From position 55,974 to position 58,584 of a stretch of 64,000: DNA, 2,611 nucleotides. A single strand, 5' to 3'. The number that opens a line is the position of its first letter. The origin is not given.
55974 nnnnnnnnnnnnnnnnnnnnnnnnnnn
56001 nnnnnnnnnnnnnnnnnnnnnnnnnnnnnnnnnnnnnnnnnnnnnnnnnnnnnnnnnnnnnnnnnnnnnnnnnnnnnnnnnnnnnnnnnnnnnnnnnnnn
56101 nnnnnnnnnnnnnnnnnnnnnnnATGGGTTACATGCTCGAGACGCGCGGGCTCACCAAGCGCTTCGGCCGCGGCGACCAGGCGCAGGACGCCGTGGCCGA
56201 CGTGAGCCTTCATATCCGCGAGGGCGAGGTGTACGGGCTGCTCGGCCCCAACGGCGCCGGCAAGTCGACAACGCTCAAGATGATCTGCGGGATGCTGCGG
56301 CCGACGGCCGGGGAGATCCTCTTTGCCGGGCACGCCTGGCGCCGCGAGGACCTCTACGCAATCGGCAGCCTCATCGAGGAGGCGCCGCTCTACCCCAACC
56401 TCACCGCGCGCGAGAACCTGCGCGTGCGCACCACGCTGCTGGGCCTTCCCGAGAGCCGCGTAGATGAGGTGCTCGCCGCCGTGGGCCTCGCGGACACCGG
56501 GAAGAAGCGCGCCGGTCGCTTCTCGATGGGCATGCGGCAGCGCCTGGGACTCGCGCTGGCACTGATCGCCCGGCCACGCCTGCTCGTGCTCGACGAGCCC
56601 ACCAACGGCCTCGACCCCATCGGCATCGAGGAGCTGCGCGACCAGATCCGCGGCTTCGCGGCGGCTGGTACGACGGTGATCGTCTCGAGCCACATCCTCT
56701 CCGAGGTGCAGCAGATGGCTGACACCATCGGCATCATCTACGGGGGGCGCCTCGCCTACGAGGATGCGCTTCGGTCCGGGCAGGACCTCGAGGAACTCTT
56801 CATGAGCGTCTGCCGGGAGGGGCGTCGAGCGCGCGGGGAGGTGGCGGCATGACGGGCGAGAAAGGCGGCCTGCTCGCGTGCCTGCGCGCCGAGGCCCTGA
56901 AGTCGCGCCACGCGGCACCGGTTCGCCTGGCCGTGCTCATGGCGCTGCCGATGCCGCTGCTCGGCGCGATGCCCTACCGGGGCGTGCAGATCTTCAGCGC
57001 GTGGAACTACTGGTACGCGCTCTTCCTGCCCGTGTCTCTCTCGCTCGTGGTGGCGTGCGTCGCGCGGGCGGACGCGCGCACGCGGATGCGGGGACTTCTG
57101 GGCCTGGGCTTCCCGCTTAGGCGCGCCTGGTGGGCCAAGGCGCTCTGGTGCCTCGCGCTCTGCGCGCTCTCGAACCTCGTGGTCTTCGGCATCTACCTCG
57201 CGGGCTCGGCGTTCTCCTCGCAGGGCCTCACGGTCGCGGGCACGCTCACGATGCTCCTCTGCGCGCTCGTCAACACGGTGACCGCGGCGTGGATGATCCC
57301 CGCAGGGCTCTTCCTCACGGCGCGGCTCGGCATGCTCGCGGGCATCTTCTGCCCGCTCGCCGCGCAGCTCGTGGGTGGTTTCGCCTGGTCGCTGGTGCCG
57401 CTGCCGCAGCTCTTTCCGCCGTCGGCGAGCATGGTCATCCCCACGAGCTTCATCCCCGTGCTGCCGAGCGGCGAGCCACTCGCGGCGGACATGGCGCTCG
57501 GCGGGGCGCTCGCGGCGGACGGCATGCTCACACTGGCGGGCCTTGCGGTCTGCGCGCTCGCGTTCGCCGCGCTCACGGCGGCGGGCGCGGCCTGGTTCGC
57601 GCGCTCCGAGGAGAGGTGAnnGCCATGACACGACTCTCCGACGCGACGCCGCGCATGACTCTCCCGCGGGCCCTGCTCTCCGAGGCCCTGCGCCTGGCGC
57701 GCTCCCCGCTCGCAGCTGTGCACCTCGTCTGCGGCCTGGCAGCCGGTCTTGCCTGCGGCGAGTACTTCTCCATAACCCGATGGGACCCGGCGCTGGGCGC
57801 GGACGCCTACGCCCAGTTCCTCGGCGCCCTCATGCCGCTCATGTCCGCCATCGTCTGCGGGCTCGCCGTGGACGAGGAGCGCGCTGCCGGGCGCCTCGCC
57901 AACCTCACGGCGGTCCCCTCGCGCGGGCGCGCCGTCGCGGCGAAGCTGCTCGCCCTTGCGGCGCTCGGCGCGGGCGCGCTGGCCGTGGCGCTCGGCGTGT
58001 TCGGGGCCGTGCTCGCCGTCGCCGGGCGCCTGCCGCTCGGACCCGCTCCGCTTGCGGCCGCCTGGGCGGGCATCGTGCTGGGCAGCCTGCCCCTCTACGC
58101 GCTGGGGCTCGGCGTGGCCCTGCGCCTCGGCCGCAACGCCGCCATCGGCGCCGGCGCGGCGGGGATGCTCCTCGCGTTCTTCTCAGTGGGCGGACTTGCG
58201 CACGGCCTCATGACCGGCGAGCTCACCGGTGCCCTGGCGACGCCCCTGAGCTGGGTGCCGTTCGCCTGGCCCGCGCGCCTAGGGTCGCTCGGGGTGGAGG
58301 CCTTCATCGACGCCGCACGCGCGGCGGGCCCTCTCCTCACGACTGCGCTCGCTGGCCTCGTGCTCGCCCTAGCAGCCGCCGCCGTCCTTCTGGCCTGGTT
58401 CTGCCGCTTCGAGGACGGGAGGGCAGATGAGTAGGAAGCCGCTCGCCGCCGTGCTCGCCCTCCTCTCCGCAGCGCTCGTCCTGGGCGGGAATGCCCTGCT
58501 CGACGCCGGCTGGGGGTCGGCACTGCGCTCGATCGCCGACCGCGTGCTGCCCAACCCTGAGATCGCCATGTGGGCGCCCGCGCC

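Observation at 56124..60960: High-GC (about 72%) island: orphan LanFEG-type lantibiotic-immunity ABC transporter with its own two-component system and no biosynthesis genes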

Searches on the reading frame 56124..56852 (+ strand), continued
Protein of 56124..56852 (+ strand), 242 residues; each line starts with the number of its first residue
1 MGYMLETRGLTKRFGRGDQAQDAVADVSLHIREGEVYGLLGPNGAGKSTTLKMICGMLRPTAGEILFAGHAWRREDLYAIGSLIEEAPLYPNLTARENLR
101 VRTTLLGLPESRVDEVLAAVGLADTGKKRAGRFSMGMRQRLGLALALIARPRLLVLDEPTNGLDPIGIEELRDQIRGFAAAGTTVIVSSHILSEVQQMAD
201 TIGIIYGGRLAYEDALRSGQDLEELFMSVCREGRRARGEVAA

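Call 21: find_encoding_contigs(protein=P0110, flank=10000, max_places=2)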
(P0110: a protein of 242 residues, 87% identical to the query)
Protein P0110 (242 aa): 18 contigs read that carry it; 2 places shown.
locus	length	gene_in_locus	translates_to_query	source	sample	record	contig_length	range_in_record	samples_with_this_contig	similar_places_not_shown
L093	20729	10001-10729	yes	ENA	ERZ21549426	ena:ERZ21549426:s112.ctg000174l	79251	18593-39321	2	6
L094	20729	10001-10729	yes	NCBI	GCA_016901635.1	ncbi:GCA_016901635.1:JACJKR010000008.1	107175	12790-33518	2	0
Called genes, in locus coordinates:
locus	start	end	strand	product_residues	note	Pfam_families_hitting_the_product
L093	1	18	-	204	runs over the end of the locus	PF13560:HTH_31, PF01381:HTH_3, PF12844:HTH_19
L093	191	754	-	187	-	PF18978:DUF5714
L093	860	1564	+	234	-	PF01451:LMWPc, PF12840:HTH_20 (weak), PF01022:HTH_5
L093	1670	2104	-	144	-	-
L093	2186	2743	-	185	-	PF00440:TetR_N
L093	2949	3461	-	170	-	PF02639:DUF188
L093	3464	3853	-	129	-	PF04237:YjbR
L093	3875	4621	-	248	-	PF06445:GyrI-like (weak)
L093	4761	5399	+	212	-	PF13635:DUF4143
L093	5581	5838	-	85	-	PF05016:ParE_toxin (weak)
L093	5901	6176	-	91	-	PF02604:PhdYeFM_antitox (weak)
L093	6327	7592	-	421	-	-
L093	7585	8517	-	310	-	PF00005:ABC_tran, PF13304:AAA_21 (weak)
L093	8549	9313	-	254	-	-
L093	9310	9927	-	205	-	PF04542:Sigma70_r2, PF08281:Sigma70_r4_2, PF04545:Sigma70_r4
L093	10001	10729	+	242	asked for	PF00005:ABC_tran, PF13304:AAA_21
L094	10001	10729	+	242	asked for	PF00005:ABC_tran, PF13304:AAA_21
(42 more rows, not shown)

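Call 29: search_solved_structures(query=window:56124-56852:+, max_evalue=1e-20, show_alignments=3)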
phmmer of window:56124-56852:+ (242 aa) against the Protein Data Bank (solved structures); distinct sequences matched with E-value up to 1e-20: 162 (the best 60 are shown).
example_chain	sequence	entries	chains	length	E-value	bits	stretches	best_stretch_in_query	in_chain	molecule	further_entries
7w01_A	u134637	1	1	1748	7.5e-55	189.3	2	7-210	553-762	Phospholipid-transporting ATPase ABCA3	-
7w02_A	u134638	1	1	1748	5.1e-54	186.6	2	7-210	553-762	Phospholipid-transporting ATPase ABCA3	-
8edw_A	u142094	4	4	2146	4.3e-53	183.6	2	2-211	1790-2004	Phospholipid-transporting ATPase ABCA7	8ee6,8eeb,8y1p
8eop_A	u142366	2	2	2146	2.7e-52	181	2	2-211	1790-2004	Phospholipid-transporting ATPase ABCA7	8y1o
7tdt_A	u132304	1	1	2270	1.1e-47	165.9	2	4-211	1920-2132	Phospholipid-transporting ATPase ABCA1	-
7tby_A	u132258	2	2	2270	1.1e-47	165.9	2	4-211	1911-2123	ATP-binding cassette, sub-family A (ABC1), member 1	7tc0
7tbz_A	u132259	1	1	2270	1.1e-47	165.9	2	4-211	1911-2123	ATP-binding cassette, sub-family A (ABC1), member 1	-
5xjy_A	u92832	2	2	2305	1.1e-47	165.9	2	4-211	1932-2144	ATP-binding cassette sub-family A member 1 | Phospholipid-transporting ATPase ABCA1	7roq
7tbw_A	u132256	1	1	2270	7.3e-47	163.2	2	4-211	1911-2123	ATP-binding cassette, sub-family A (ABC1), member 1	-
7lkp_A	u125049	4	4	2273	1.7e-46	162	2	21-208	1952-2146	Retinal-specific phospholipid-transporting ATPase ABCA4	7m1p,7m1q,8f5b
7e7i_A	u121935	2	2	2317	1.7e-46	162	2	21-208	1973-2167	Retinal-specific phospholipid-transporting ATPase ABCA4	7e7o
7lkz_A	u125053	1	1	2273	1.1e-45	159.3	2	21-208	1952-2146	Retinal-specific phospholipid-transporting ATPase ABCA4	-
7e7q_A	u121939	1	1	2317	1.2e-45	159.2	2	21-208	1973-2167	Retinal-specific phospholipid-transporting ATPase ABCA4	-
7o0y_B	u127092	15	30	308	5.8e-41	143.9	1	5-210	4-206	Probable ABC transporter ATP-binding protein NosF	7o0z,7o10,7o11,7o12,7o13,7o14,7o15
7o17_B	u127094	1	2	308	1.4e-40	142.6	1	5-210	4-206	Probable ABC transporter ATP-binding protein NosF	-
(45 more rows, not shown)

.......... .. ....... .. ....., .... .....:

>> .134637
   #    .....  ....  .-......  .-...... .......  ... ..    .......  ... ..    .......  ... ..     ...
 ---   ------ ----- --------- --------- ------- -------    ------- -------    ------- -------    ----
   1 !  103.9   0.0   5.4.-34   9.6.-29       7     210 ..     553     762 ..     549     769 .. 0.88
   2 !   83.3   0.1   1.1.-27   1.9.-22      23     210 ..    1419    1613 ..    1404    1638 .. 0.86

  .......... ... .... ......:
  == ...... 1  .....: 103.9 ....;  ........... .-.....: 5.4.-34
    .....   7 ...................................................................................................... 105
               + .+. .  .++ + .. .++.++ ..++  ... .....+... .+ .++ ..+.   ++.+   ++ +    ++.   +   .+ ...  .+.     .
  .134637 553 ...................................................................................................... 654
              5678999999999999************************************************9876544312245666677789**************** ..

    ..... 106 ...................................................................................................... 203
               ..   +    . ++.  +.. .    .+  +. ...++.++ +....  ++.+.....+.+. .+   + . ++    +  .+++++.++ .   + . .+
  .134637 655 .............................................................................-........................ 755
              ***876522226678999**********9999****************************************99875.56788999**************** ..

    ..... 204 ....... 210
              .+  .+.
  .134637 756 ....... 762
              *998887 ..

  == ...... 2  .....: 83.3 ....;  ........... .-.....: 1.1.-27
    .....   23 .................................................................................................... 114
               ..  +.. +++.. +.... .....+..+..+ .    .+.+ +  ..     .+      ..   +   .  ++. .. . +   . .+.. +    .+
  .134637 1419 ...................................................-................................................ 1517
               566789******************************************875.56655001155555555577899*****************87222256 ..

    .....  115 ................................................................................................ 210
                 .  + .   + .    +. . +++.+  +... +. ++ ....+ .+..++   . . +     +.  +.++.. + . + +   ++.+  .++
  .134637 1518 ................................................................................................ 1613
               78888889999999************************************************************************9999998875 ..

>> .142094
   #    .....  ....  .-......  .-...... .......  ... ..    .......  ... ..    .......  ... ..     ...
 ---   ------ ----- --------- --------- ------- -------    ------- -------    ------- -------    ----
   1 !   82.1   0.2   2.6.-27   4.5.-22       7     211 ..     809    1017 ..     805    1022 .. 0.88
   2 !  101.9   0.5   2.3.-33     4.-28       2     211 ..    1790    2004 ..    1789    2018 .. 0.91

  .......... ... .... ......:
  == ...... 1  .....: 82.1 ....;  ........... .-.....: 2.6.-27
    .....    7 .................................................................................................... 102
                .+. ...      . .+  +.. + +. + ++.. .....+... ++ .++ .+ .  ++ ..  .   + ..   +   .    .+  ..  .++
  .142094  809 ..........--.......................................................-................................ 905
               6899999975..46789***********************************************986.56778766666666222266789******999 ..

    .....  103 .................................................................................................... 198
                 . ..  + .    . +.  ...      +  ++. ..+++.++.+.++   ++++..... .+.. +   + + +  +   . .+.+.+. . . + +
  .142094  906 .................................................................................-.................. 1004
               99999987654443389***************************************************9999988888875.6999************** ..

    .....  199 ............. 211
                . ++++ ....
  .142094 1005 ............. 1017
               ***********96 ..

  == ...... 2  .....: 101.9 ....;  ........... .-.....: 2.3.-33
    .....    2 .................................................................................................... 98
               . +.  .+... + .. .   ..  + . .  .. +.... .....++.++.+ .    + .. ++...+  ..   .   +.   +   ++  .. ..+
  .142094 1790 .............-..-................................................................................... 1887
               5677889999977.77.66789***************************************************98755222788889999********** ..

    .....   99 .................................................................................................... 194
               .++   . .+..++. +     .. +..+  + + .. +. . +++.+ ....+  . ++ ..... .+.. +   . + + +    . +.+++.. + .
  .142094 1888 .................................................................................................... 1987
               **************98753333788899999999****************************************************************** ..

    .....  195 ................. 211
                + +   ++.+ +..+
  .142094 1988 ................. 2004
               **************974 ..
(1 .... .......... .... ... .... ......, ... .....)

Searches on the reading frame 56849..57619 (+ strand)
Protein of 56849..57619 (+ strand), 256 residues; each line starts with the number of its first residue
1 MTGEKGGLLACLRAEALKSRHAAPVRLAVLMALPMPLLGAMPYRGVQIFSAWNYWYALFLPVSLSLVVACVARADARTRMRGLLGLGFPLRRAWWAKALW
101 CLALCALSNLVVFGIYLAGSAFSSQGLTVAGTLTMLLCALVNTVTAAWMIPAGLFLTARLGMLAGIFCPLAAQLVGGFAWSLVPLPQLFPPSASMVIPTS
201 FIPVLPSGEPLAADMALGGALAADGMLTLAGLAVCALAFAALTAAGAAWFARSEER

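Call 5: search_protein_families(library=ncbifam, proteins=[window:56849-57619:+], max_evalue=0.001)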
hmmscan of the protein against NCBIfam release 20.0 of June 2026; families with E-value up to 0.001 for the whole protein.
window:56849-57619:+ (256 aa): 1 family
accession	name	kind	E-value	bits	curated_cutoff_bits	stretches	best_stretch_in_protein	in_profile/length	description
TIGR03732.1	lanti_perm_MutE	subfamily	1.4e-24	86.8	145.2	1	12-254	3-239/241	lantibiotic immunity ABC transporter MutE/EpiE family permease subunit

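Call 6: search_protein_families(library=pfam, proteins=[window:56849-57619:+], max_evalue=0.01)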
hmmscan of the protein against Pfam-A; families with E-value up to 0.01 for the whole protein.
window:56849-57619:+ (256 aa): 0 families

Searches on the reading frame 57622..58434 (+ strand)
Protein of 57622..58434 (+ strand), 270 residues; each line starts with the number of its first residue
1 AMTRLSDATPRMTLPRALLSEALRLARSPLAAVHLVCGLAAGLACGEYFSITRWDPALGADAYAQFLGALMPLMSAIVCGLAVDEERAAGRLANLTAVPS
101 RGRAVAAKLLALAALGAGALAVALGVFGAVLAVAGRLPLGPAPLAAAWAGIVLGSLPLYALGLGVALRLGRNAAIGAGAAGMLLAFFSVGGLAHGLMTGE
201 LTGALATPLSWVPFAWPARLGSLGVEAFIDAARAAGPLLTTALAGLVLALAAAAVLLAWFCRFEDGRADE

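Call 5: search_protein_families(library=ncbifam, proteins=[window:57622-58434:+], max_evalue=0.001)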
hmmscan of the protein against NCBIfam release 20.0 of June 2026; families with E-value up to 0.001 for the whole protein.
window:57622-58434:+ (270 aa): 1 family
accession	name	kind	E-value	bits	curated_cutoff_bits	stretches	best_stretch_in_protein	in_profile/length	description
TIGR03733.1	lanti_perm_MutG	subfamily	6.3e-23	81.4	117.2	1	16-265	1-246/248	lantibiotic immunity ABC transporter MutG family permease subunit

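Call 6: search_protein_families(library=pfam, proteins=[window:57622-58434:+], max_evalue=0.01)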
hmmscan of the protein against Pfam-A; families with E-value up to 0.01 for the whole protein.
window:57622-58434:+ (270 aa): 1 family
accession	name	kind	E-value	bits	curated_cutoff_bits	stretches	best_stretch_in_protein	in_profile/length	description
PF12730.13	ABC2_membrane_4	-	6.9e-05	23.3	27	1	21-132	5-122/179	ABC-2 family transporter protein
